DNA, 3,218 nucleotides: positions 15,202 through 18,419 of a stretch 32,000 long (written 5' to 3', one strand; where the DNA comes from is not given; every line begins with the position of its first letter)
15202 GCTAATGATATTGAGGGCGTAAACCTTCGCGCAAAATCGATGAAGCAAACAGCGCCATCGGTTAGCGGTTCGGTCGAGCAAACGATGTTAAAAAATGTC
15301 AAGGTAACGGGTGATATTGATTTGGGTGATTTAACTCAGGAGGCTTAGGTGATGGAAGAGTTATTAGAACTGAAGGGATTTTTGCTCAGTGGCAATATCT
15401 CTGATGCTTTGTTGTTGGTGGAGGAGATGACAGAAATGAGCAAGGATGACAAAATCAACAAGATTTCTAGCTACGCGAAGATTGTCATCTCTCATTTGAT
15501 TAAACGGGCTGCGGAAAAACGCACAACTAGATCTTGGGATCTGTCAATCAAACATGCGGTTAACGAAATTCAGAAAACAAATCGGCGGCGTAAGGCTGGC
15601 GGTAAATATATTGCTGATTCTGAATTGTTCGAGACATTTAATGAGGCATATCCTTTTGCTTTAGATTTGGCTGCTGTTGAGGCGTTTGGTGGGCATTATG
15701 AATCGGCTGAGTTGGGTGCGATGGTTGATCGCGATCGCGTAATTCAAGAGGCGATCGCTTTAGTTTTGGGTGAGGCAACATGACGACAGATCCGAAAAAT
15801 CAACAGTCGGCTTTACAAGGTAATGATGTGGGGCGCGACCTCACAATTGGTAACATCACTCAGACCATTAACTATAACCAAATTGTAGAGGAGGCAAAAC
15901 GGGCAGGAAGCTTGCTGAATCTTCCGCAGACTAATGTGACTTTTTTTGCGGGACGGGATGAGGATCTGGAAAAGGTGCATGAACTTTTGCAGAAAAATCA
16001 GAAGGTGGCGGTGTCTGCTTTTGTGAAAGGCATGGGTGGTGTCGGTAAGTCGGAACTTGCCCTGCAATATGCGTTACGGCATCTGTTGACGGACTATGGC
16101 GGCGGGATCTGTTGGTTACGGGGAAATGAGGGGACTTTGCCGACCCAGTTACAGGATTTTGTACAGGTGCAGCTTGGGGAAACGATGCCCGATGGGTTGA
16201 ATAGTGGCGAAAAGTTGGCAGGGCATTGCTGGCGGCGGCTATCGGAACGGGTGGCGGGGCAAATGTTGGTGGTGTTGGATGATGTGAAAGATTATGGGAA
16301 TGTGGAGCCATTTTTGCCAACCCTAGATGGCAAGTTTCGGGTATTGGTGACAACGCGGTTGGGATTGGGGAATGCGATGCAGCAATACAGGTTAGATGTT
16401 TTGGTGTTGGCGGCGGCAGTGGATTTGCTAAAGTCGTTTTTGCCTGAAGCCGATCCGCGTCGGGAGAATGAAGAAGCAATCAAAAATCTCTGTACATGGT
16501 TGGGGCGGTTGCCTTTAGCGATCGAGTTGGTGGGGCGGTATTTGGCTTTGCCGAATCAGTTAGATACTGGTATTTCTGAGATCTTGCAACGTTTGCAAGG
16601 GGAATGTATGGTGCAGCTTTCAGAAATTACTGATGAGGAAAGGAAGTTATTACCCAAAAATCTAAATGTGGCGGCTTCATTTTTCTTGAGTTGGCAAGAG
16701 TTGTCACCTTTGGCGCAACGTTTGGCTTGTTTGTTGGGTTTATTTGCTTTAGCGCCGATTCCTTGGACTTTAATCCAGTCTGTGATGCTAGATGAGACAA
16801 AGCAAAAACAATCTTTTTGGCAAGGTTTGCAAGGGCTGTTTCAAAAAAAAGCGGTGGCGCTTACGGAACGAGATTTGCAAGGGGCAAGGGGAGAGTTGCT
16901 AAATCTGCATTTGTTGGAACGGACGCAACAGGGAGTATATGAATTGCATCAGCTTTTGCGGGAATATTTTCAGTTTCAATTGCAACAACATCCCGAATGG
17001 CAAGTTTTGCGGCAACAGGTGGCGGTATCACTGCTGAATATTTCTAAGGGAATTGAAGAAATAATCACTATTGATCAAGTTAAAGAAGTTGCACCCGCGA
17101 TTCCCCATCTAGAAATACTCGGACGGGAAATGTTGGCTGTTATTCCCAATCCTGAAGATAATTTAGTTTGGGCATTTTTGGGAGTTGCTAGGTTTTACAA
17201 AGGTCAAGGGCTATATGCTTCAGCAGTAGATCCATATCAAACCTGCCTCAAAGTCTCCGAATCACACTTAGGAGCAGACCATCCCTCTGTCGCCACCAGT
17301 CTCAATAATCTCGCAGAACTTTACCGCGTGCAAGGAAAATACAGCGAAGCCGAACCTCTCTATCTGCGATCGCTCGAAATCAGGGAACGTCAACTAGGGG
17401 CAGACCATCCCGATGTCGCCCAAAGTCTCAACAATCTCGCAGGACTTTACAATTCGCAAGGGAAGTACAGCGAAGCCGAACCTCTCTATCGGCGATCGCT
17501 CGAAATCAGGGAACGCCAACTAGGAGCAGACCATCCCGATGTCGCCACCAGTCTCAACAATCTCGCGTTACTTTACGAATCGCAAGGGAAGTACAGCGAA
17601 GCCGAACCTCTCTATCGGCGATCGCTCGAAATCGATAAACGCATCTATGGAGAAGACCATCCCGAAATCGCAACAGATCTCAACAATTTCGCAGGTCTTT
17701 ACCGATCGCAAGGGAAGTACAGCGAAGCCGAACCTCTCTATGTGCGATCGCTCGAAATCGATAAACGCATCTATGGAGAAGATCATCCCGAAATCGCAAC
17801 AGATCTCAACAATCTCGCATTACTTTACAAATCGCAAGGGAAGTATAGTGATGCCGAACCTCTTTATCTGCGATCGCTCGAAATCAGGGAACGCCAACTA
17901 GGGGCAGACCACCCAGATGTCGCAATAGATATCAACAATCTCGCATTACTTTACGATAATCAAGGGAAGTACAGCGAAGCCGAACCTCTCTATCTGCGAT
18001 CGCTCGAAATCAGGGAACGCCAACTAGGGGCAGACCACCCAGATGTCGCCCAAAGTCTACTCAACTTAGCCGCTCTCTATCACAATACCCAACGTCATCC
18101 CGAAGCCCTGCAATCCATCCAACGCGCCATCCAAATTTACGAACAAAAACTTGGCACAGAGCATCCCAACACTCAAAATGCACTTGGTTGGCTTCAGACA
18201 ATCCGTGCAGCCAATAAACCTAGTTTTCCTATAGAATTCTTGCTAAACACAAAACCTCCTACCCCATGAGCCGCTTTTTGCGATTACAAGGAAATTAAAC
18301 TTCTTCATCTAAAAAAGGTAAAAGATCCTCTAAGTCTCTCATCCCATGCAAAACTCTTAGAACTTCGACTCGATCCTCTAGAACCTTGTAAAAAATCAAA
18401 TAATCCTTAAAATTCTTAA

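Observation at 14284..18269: Four-gene NLR-type operon in which a duplicated DUF29-like protein sits between a Bell-like effector and an NB-ARC/TPR STAND NTPase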

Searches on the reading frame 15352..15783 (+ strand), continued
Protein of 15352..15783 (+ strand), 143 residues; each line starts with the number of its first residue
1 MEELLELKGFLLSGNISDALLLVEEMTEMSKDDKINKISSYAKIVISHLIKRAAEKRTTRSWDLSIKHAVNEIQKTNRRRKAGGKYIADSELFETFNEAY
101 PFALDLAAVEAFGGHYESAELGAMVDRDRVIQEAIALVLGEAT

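Call 78: search_protein_families(library=pfam, proteins=[L033:8530-9942:+, L033:9948-10313:+, L033:10342-10713:+, L034:9832-12093:+, L012:8553-9851:+, L012:9848-11596:+, L019:7515-7976:+, L075:7467-7868:+, L032:8619-9005:+], max_evalue=0.01)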
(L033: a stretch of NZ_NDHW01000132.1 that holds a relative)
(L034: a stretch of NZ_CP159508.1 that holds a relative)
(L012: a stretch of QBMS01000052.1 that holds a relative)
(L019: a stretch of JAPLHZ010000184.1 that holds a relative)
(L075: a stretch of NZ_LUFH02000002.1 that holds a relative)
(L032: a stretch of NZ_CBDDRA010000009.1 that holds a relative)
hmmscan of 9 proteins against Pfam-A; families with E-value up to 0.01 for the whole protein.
L033:8530-9942:+ (470 aa): 18 families
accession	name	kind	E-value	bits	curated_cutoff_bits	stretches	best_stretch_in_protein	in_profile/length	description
PF01637.24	ATPase_2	-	4.3e-08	33.7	33.2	1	47-210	16-123/225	ATPase domain predominantly from Archaea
PF13191.12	AAA_16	-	2.8e-07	31.6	32.6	1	58-212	30-147/167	AAA ATPase domain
PF00004.35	AAA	-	3e-06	28.2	21.2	1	56-93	2-37/131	ATPase family associated with various cellular activities (AAA)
PF07693.20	KAP_NTPase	-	8.4e-06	25.7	20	1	62-214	30-168/293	KAP family P-loop domain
PF24883.2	NPHP3_N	-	2.7e-05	24.8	24.8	1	50-117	20-87/164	Nephrocystin 3, N-terminal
PF13401.12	AAA_22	-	2.9e-05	24.8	27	1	56-217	9-104/130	AAA domain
PF00503.26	G-alpha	-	4.2e-05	23.3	48.8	1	41-133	10-84/333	G-protein alpha subunit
PF05729.18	NACHT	-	0.00018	21.8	26.7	0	56-82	4-30/167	NACHT domain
PF20720.3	nSTAND3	-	0.00021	21.5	27.2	1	44-97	9-61/155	Novel STAND NTPase 3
PF13173.12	AAA_14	-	0.00055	20.4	27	1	56-92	6-42/129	AAA domain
PF25199.1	nSTAND_NTPase5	-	0.00067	19.9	34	0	35-86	21-76/145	Novel STAND NTPase 5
PF10236.15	DAP3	-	0.0007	19.3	23.1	1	38-83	10-54/311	Mitochondrial ribosomal death-associated protein 3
PF09820.16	AAA-ATPase_like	-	0.0035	17.6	26.1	1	56-217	35-160/201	Predicted AAA-ATPase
PF10662.15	PduV-EutP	-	0.0042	17.3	21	0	54-75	3-24/143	Ethanolamine utilisation - propanediol utilisation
PF00005.33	ABC_tran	-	0.0047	18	25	0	55-80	14-39/137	ABC transporter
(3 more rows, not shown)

L033:9948-10313:+ (121 aa): 1 family
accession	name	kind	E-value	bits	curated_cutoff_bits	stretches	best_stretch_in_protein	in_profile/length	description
PF00466.25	Ribosomal_L10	-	0.0045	17.5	22.8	0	8-40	25-59/100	Ribosomal protein L10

L033:10342-10713:+ (123 aa): 0 families

L034:9832-12093:+ (753 aa): 29 families (the best 25 are shown)
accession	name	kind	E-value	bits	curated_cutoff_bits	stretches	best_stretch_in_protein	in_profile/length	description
PF13424.12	TPR_12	-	1.9e-171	557.1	30.1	11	608-683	1-76/77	Tetratricopeptide repeat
PF13374.12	TPR_10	-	2.4e-142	459.9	27.5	11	441-482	1-42/42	Tetratricopeptide repeat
PF24885.1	TPR_NPHP3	-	1.4e-105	352.5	100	7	593-677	124-208/239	Nephrocystin-3 TPR domain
PF00515.34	TPR_1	-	2.5e-66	217.4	27.8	10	442-474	1-33/34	Tetratricopeptide repeat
PF13176.12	TPR_7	-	2.2e-55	180.5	27.9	8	361-386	2-27/36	Tetratricopeptide repeat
PF07719.23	TPR_2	-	5.4e-50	163.8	27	7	442-473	1-32/34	Tetratricopeptide repeat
PF13181.12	TPR_8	-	1.3e-40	134.5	25.7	5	443-474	2-33/34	Tetratricopeptide repeat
PF13432.12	TPR_16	-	2.2e-34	117.9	32.7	5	364-429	3-60/65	Tetratricopeptide repeat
PF17874.7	TPR_MalT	-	4.7e-30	105.4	45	5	322-472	45-191/336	MalT-like TPR region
PF13431.12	TPR_17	-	1.4e-28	97.2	24.4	0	605-630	8-33/34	Tetratricopeptide repeat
PF13428.12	TPR_14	-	1.6e-22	78.1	23.5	0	447-472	6-31/44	Tetratricopeptide repeat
PF14559.12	TPR_19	-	2.4e-18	66.7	25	2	411-474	2-57/68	Tetratricopeptide repeat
PF21325.3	SHPRH_helical-1st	-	2e-14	54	27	0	354-390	20-56/95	E3 ubiquitin-protein ligase SHPRH, first helical domain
PF07721.20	TPR_4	-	2.4e-13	49.7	27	0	443-467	2-26/26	Tetratricopeptide repeat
PF23938.1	DUF7273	-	9.7e-12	45.3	31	0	315-350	11-46/65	Domain of unknown function (DUF7273)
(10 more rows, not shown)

L012:8553-9851:+ (432 aa): 15 families
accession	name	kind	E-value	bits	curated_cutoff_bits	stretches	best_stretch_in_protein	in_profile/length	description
PF07693.20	KAP_NTPase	-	1.2e-08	35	20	1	41-235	8-187/293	KAP family P-loop domain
PF13191.12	AAA_16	-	2e-07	32.1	32.6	1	40-212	11-145/167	AAA ATPase domain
PF03266.21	NTPase_1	-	6.6e-07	29.8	23.9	1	148-262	44-154/168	NTPase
PF01637.24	ATPase_2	-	1.2e-05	25.7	33.2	1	40-212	7-123/225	ATPase domain predominantly from Archaea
PF13401.12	AAA_22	-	2e-05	25.4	27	1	55-214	8-99/130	AAA domain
PF05729.18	NACHT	-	0.00013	22.3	26.7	1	54-128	2-83/167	NACHT domain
PF00004.35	AAA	-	0.0002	22.2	21.2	0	55-91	1-35/131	ATPase family associated with various cellular activities (AAA)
PF13173.12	AAA_14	-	0.00028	21.3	27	1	52-105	2-53/129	AAA domain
PF24883.2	NPHP3_N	-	0.00035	21.2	24.8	1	50-126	20-96/164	Nephrocystin 3, N-terminal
PF00448.28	SRP54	-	0.00054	20.1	22.7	1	53-104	2-53/196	SRP54-type protein, GTPase domain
PF13481.12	AAA_25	-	0.00075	19.6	27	1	36-73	17-54/195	AAA domain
PF20720.3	nSTAND3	-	0.0012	19.1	27.2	0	46-89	11-53/155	Novel STAND NTPase 3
PF12775.13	AAA_7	-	0.0022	18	25.8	1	42-89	23-71/181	P-loop containing dynein motor region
PF00005.33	ABC_tran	-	0.0025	18.8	25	1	51-132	10-92/137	ABC transporter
PF01695.23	IstB_IS21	-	0.0052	16.7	24.1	0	47-99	87-140/238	IstB-like ATP binding protein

L012:9848-11596:+ (582 aa): 24 families
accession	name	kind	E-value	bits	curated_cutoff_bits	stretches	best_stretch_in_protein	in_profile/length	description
PF13424.12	TPR_12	-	1.4e-104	342.8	30.1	5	379-453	2-76/77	Tetratricopeptide repeat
PF13374.12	TPR_10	-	1.9e-92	301.3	27.5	7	337-377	1-41/42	Tetratricopeptide repeat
PF24885.1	TPR_NPHP3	-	6.9e-73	245.4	100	4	320-412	123-215/239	Nephrocystin-3 TPR domain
PF13176.12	TPR_7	-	9.8e-40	131.7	27.9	6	299-328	2-31/36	Tetratricopeptide repeat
PF00515.34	TPR_1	-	4.2e-37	124.9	27.8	5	507-535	2-30/34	Tetratricopeptide repeat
PF07719.23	TPR_2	-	2.1e-28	96.5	27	4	296-326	1-31/34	Tetratricopeptide repeat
PF13181.12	TPR_8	-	4.1e-24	83.1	25.7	3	299-325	4-30/34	Tetratricopeptide repeat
PF13432.12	TPR_16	-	2.6e-23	82.5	32.7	2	390-449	7-58/65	Tetratricopeptide repeat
PF13431.12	TPR_17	-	1.5e-22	78.4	24.4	1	500-526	7-33/34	Tetratricopeptide repeat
PF17874.7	TPR_MalT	-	7.4e-16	58.8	45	2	232-360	56-183/336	MalT-like TPR region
PF13428.12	TPR_14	-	7e-15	54.5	23.5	0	301-324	6-29/44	Tetratricopeptide repeat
PF14559.12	TPR_19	-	4.1e-12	46.7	25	1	309-363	4-50/68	Tetratricopeptide repeat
PF21325.3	SHPRH_helical-1st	-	8e-11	42.5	27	0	374-413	18-57/95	E3 ubiquitin-protein ligase SHPRH, first helical domain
PF07721.20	TPR_4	-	5.7e-09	36.2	27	0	299-321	4-26/26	Tetratricopeptide repeat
PF04212.24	MIT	-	1.5e-08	35.1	30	1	506-548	4-47/66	MIT (microtubule interacting and transport) domain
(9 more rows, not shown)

L019:7515-7976:+ (153 aa): 1 family
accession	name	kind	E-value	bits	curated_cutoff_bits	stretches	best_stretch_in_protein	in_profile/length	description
PF10466.14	Inhibitor_I34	-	0.0021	19.1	25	1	37-70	7-40/69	Saccharopepsin inhibitor I34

L075:7467-7868:+ (133 aa): 0 families

L032:8619-9005:+ (128 aa): 0 families

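Call 79: search_protein_representatives(alignment_id=A2)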
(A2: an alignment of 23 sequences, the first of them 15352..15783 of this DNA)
Query: 23 sequences, 143 profile positions. Proteins with E-value up to 0.001 (for the whole library): 495; up to 1e-10: 253; up to 1e-30: 46. The best 150 are listed.
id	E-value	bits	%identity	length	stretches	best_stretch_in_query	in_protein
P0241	2.9e-51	189.6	-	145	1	1-139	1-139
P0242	2.8e-45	170.2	-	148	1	1-138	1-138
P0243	4.2e-45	169.7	-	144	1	1-141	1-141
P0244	6.8e-45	169.0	-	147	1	1-141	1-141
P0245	2.7e-44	167.0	-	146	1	1-141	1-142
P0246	1.1e-43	165.0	-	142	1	1-140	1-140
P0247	3.4e-43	163.5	-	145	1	1-140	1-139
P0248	2.9e-42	160.5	-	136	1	1-107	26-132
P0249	4.0e-42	160.0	-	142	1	1-140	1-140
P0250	1.9e-41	157.8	-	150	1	1-140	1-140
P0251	6.2e-41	156.1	-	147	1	1-139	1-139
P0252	1.7e-40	154.7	-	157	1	1-122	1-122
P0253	1.8e-40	154.7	-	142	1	1-141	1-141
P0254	1.5e-39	151.7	-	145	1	1-140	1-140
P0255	1.0e-38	148.9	-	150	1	1-140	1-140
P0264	4.5e-35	137.2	-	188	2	1-97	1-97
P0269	1.6e-34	135.3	-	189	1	1-141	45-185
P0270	1.3e-33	132.4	-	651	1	1-140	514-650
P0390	1.9e-17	80.0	-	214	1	2-139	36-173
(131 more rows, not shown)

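Call 80: search_protein_families(library=pfam, proteins=[P0270, P0269, P0390, P0264], max_evalue=0.001)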
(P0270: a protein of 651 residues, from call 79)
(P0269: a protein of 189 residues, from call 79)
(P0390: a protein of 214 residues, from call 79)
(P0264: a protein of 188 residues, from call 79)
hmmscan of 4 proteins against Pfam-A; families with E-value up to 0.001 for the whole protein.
P0270 (651 aa): 2 families
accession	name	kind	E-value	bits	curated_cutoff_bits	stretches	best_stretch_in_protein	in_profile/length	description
PF00953.26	Glycos_transf_4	-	3.2e-39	134.9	27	1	83-236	3-159/160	Glycosyl transferase family 4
PF01724.21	DUF29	-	1.7e-06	28.8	22.5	1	534-625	29-115/138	Domain of unknown function DUF29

P0269 (189 aa): 1 family
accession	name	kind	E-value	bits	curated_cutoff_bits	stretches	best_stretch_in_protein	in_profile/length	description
PF01724.21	DUF29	-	1.6e-07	32.1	22.5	1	46-154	12-113/138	Domain of unknown function DUF29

P0390 (214 aa): 0 families

P0264 (188 aa): 1 family
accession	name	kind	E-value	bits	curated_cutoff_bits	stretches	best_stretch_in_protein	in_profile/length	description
PF01724.21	DUF29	-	1.9e-07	31.8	22.5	1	16-78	24-86/138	Domain of unknown function DUF29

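Call 82: find_related_loci(query=A2, collection=viral_contigs, flank=5000)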
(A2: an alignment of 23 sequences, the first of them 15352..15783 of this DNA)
Query A2 (143 aa) in viral_contigs; peptide patterns used: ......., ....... (x = any residue, [..] = any of these).
280 stretches matched a pattern, but none encodes a relative of the query by tblastn (E <= 1e-3).

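Call 83: search_dna_similar(query=window:15352-15783:+, collection=phages, mode=protein, max_evalue=0.001)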
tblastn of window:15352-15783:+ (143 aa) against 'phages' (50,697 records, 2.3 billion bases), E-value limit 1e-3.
No match.

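Call 84: search_dna_similar(query=window:15352-15783:+, collection=plasmids, mode=protein, max_evalue=0.001)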
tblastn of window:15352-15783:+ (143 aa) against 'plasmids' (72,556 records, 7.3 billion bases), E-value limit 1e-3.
Records with a match: 1; places in all: 1; records where one place covers at least 80% of the query: 1.
Best place of each record, by identity: <60% 1.
By first word of the organism name: Gloeocapsa 1.
By predicted mobility (MOB-suite, as given by PLSDB): mobilizable 1.
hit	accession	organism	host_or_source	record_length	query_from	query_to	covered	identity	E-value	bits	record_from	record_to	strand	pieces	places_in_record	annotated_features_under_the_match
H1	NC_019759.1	Gloeocapsa sp. PCC 7428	-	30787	2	137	95%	32.4%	2e-7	56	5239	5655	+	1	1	DUF29 family protein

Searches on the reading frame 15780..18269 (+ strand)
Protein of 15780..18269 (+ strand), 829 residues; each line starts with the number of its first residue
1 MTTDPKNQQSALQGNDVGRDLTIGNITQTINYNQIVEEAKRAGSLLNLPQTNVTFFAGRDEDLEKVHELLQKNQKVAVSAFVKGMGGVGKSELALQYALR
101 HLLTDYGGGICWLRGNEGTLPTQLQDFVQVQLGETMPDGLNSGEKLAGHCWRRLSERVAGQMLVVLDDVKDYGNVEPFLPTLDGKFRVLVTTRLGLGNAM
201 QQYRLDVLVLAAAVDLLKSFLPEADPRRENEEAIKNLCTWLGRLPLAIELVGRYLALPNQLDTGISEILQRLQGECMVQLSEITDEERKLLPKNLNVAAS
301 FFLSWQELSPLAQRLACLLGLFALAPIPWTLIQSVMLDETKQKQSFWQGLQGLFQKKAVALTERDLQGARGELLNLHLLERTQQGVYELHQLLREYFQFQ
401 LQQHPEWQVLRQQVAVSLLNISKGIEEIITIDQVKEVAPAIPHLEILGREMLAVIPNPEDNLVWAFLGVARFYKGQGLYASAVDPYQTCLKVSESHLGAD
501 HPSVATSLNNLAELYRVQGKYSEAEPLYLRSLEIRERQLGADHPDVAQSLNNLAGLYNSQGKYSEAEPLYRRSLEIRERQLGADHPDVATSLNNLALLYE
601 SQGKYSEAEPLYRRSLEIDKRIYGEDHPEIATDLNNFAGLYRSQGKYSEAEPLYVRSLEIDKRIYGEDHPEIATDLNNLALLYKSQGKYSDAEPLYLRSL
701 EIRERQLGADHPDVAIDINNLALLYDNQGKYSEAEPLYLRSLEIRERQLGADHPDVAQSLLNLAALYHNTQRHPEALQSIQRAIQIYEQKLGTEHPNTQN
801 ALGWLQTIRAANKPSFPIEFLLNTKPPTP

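Call 3: search_protein_families(library=pfam, proteins=[window:15780-18269:+], max_evalue=1)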
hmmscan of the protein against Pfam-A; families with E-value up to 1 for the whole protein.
window:15780-18269:+ (829 aa): 36 families (the best 25 are shown)
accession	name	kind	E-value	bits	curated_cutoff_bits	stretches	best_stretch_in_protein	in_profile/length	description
PF13424.12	TPR_12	-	2.9e-130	425.1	30.1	8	545-620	1-76/77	Tetratricopeptide repeat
PF13374.12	TPR_10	-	1.4e-98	320.9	27.5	8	546-587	1-42/42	Tetratricopeptide repeat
PF24885.1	TPR_NPHP3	-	8.9e-82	274.5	100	4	571-663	123-215/239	Nephrocystin-3 TPR domain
PF00515.34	TPR_1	-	3.3e-46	153.7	27.8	7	590-619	2-31/34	Tetratricopeptide repeat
PF13176.12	TPR_7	-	9.6e-40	131.7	27.9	7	591-620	1-30/36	Tetratricopeptide repeat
PF07719.23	TPR_2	-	6e-31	104.4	27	7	590-620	2-32/34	Tetratricopeptide repeat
PF13181.12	TPR_8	-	8.3e-28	94.6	25.7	6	589-620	1-32/34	Tetratricopeptide repeat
PF13432.12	TPR_16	-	7.9e-23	81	32.7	5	720-788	2-62/65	Tetratricopeptide repeat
PF13431.12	TPR_17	-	2.2e-16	59.1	24.4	4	585-609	9-33/34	Tetratricopeptide repeat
PF17874.7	TPR_MalT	-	2.2e-15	57.2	45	3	460-575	77-189/336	MalT-like TPR region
PF13428.12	TPR_14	-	9.6e-15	54.1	23.5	1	595-619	7-31/44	Tetratricopeptide repeat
PF00931.28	NB-ARC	-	7.5e-13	48.7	23.5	1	60-278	2-227/248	NB-ARC domain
PF14559.12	TPR_19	-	1.9e-08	34.9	25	2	559-619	3-55/68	Tetratricopeptide repeat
PF04212.24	MIT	-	3.5e-07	30.7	30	1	715-743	4-32/66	MIT (microtubule interacting and transport) domain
PF07721.20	TPR_4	-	3.9e-07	30.5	27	0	757-779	1-23/26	Tetratricopeptide repeat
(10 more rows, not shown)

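Call 4: search_protein_families(library=ncbifam, proteins=[window:15780-18269:+], max_evalue=1)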
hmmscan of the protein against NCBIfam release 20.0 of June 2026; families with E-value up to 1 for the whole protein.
window:15780-18269:+ (829 aa): 18 families
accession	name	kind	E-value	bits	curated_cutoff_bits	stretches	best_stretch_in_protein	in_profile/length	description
NF040586.1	FxSxx_TPR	equivalog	1.1e-81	275.6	300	3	594-800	433-641/830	FxSxx-COOH system tetratricopeptide repeat protein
NF041717.1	HaaA_phane_TPR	equivalog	1.9e-21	75.9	1125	4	36-321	85-369/882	cyclophane-containing RiPP biosynthesis TPR protein HaaT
NF053617.1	SARPRegAfsRStmc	equivalog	3.2e-21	75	1430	3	47-322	290-555/986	SARP-family global regulator AfsR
NF053520.1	HK_Porph_FimS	equivalog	1.6e-19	69.7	600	3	677-789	128-236/618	sensor histidine kinase FimS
NF002725.1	PRK02603.1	equivalog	1.6e-13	51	143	4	559-649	47-124/173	photosystem I assembly protein Ycf3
TIGR02917.1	PEP_TPR_lipo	equivalog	2.4e-11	42.3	312.2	4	479-618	719-832/899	XrtA/PEP-CTERM system TPR-repeat protein PrsT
TIGR02521.1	type_IV_pilW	equivalog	2.9e-10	40.1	154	2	586-738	62-192/234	type IV pilus biogenesis/stability protein PilW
NF033920.0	C39_PA2778_fam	equivalog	9.6e-09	35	150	1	543-618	186-253/255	PA2778 family cysteine peptidase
NF047371.1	FlcA_CTERM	equivalog_domain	3.4e-07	29.1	300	2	551-620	159-221/646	periplasmic flagellar collar protein FlcA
NF033762.1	social_mot_Tgl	equivalog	5.8e-07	29.1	225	1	585-734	61-189/252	social motility TPR repeat lipoprotein Tgl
NF033758.1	gliding_GltE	equivalog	4.9e-06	25.8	225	2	667-782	80-179/411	adventurous gliding motility TPR repeat lipoprotein GltE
NF040959.1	MamA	equivalog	0.0011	18.5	200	0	513-619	38-203/204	magnetosome protein MamA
NF053779.1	BT3442_fam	equivalog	0.0014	17.4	940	0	503-537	219-254/563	BT3442 family protein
NF008131.0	PRK10879.1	equivalog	0.0041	15.9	465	0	665-702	108-145/438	Xaa-Pro aminopeptidase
NF006607.0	PRK09169.1-1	subfamily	0.042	10.4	4152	1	503-724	302-523/2974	hypothetical protein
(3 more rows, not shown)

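Call 48: search_protein_families(library=padloc, proteins=[window:15780-18269:+], max_evalue=0.1)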
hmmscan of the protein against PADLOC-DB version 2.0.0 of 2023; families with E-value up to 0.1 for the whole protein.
window:15780-18269:+ (829 aa): 1 family
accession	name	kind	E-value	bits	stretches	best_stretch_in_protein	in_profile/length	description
PDLC01169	TPR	-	1.7e-17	61.6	4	502-625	106-224/252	TPR repeats containing protein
